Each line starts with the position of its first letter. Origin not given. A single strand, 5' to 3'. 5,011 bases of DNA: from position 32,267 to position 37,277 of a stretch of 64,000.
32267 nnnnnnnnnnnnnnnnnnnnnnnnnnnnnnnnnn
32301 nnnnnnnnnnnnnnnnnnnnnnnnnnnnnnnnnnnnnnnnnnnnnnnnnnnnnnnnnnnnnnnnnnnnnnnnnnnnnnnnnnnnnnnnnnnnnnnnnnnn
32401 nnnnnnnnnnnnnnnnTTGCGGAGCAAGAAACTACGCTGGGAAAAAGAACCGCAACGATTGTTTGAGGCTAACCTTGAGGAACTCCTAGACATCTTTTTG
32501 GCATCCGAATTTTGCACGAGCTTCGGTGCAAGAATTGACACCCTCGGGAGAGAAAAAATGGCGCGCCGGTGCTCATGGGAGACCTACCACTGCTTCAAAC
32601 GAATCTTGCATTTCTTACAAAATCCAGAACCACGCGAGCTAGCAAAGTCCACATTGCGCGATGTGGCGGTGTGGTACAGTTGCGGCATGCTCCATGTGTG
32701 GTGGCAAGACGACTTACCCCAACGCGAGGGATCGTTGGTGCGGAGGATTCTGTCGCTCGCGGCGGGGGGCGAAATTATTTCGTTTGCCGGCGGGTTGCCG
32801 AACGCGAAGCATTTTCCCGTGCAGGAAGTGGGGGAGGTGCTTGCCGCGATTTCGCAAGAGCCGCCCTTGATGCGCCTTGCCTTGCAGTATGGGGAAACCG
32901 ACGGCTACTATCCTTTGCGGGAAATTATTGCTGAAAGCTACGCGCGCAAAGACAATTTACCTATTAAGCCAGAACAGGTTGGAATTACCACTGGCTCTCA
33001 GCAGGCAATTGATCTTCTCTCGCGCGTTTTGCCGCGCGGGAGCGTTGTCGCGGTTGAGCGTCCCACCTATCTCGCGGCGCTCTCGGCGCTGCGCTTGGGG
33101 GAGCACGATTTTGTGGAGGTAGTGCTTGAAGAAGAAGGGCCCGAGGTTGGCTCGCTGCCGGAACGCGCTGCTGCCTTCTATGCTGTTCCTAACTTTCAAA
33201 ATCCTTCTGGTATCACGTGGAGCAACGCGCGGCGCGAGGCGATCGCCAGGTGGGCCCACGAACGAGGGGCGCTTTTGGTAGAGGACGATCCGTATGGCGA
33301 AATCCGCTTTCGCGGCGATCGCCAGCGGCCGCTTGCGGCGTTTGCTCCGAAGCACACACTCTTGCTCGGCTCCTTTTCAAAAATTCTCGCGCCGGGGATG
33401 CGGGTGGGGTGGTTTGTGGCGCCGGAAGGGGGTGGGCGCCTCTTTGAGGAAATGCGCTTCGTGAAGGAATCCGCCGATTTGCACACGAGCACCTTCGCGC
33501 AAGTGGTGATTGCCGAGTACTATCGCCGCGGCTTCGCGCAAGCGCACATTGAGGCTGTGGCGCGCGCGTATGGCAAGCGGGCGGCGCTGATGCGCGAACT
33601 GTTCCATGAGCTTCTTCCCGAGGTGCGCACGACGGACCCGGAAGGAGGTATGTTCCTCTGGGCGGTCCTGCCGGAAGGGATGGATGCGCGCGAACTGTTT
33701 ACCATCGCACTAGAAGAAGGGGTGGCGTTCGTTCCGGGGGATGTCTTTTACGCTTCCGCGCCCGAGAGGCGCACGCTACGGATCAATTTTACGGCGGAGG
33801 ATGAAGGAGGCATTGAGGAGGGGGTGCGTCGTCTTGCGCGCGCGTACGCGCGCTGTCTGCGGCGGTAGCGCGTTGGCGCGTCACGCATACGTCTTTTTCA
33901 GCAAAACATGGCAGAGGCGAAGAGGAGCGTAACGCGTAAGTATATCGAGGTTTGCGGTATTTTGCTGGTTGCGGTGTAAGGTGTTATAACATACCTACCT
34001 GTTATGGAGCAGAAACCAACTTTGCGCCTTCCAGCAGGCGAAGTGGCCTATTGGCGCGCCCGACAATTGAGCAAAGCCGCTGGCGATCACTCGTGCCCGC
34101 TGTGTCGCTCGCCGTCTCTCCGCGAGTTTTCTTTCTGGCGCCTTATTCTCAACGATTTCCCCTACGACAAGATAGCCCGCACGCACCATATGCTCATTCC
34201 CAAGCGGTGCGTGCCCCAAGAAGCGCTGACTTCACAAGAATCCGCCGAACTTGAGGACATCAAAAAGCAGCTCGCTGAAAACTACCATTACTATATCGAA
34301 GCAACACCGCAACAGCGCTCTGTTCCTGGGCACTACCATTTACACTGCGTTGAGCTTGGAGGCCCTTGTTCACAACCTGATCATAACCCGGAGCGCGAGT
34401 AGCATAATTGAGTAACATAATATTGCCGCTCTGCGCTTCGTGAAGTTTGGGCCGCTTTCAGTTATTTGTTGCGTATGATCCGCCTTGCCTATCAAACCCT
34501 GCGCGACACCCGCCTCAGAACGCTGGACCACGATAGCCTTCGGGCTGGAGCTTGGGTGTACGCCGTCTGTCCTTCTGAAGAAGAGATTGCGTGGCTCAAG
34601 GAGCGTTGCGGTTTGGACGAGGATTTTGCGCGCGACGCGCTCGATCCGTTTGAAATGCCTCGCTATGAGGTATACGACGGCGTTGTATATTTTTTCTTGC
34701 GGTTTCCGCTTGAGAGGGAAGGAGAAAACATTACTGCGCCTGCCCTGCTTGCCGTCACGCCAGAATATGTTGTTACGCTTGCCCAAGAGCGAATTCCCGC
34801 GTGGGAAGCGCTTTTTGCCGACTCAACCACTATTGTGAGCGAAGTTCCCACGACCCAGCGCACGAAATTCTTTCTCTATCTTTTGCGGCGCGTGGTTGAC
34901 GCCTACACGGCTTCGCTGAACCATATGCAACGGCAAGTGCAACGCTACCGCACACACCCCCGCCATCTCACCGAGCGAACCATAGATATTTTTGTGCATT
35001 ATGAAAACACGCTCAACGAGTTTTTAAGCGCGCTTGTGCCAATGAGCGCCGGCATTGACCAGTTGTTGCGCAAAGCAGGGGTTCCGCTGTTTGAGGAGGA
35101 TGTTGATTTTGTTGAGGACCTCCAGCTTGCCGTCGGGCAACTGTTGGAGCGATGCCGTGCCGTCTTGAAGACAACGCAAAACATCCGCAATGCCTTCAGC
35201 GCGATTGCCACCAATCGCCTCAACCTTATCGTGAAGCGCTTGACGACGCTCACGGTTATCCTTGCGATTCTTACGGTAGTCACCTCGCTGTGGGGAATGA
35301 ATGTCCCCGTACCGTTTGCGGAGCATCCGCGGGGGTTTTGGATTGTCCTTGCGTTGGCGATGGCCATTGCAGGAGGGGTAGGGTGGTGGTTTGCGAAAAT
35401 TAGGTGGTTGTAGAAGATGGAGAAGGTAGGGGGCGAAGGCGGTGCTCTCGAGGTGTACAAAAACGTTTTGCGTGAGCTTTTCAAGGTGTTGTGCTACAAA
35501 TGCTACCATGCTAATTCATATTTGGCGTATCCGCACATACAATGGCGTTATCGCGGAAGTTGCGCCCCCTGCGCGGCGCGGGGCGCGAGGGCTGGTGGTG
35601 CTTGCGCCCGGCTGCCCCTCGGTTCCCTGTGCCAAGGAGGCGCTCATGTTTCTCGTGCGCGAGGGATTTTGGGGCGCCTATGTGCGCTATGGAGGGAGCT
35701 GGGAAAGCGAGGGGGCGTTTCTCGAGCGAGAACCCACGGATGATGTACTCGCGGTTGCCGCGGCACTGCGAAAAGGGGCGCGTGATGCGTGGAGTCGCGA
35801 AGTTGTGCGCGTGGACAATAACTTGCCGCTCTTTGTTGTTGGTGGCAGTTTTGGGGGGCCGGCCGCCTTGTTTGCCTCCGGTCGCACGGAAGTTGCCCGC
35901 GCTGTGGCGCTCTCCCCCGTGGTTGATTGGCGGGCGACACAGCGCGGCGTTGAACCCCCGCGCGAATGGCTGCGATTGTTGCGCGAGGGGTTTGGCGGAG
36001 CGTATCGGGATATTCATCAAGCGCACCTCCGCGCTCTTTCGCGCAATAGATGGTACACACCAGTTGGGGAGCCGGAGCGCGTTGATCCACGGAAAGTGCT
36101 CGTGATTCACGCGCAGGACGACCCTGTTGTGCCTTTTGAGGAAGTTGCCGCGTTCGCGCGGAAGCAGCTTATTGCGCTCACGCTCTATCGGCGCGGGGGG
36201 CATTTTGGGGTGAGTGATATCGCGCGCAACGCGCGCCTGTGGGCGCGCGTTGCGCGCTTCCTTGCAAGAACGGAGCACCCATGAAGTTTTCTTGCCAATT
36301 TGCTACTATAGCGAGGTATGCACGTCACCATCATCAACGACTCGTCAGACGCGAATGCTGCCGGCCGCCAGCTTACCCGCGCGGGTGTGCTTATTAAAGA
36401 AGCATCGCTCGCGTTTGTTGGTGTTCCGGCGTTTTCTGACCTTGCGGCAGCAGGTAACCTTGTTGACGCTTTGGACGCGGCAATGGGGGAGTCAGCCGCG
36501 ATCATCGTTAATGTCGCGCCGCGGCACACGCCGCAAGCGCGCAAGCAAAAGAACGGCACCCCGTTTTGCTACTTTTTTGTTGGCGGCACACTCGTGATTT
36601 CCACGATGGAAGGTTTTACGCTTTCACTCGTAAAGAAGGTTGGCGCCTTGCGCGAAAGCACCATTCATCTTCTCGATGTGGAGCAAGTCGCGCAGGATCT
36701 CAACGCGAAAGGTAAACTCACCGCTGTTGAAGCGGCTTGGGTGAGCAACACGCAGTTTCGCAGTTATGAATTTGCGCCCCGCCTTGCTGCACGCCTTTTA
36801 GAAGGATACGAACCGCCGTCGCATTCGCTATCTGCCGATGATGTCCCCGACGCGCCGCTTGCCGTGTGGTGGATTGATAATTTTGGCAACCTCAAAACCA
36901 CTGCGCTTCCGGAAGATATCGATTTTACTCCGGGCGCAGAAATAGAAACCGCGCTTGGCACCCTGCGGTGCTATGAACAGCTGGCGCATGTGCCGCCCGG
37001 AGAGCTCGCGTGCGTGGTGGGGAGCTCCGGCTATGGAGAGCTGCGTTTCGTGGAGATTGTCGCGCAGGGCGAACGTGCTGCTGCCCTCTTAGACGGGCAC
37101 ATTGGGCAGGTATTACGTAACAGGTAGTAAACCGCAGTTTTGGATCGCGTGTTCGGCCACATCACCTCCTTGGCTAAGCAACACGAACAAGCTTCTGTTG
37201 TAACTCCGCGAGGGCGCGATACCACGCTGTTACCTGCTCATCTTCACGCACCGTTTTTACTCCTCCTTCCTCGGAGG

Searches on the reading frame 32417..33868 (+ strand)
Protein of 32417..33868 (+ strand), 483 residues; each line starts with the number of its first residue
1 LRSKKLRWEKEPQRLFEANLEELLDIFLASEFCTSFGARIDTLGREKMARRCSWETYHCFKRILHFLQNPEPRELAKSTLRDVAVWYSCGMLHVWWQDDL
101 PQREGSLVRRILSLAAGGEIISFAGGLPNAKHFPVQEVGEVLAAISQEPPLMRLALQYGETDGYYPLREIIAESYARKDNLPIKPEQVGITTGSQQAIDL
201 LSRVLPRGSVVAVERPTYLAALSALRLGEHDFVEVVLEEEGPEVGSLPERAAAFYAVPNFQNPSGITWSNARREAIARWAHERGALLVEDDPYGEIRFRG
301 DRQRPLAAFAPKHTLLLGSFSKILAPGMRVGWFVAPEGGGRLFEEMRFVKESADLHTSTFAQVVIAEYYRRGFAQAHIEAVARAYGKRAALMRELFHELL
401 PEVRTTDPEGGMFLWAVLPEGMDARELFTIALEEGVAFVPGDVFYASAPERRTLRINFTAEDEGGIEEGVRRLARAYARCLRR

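Call 52: search_protein_families(library=pfam, proteins=[window:32417-33868:+], max_evalue=0.001)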
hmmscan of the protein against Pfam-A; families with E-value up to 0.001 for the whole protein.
window:32417-33868:+ (483 aa): 1 family
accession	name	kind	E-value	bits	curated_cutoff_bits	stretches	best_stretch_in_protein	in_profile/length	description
PF00155.27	Aminotran_1_2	-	3e-31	109.3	19.7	1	152-473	32-361/361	Aminotransferase class I and II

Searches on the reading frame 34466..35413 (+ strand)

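Call 52: search_protein_families(library=pfam, proteins=[window:34466-35413:+], max_evalue=0.001)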
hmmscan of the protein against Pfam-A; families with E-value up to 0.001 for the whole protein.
window:34466-35413:+ (315 aa): 1 family
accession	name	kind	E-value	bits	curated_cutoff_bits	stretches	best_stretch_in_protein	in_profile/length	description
PF01544.23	CorA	-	3.9e-42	145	27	1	29-311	5-292/292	CorA-like Mg2+ transporter protein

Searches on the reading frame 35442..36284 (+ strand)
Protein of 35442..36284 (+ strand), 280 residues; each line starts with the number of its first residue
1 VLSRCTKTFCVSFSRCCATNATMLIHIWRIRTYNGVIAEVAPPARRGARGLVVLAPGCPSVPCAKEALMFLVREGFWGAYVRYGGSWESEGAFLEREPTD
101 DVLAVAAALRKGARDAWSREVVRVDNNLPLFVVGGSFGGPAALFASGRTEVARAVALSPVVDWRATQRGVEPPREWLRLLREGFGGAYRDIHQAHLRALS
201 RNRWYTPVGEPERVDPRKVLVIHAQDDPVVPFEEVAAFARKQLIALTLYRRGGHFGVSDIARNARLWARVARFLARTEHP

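Call 52: search_protein_families(library=pfam, proteins=[window:35442-36284:+], max_evalue=0.001)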
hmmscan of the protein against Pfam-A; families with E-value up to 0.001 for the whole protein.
window:35442-36284:+ (280 aa): 2 families
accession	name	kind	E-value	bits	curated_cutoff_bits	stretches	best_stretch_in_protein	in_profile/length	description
PF00326.27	Peptidase_S9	-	1.1e-07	32.1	22.6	1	74-276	13-208/213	Prolyl oligopeptidase family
PF12146.15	Hydrolase_4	-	8.8e-05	22.4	27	0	120-202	68-151/239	Serine aminopeptidase, S33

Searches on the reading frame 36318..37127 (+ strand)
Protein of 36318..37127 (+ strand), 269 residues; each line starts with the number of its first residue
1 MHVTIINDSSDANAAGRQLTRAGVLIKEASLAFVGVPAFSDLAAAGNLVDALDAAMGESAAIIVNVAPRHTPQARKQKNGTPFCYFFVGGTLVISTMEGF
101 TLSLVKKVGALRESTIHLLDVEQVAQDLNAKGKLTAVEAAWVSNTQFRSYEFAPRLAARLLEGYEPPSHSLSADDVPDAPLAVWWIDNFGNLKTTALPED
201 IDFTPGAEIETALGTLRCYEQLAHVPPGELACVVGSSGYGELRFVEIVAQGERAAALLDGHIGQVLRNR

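Call 52: search_protein_families(library=pfam, proteins=[window:36318-37127:+], max_evalue=0.001)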
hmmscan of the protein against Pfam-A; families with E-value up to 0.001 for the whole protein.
window:36318-37127:+ (269 aa): 1 family
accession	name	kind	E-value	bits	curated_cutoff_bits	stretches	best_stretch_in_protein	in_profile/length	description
PF20257.3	SAM_HAT_C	-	3e-06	27.9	25.5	1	183-265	3-82/84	SAM hydroxide adenosyltransferase C-terminal domain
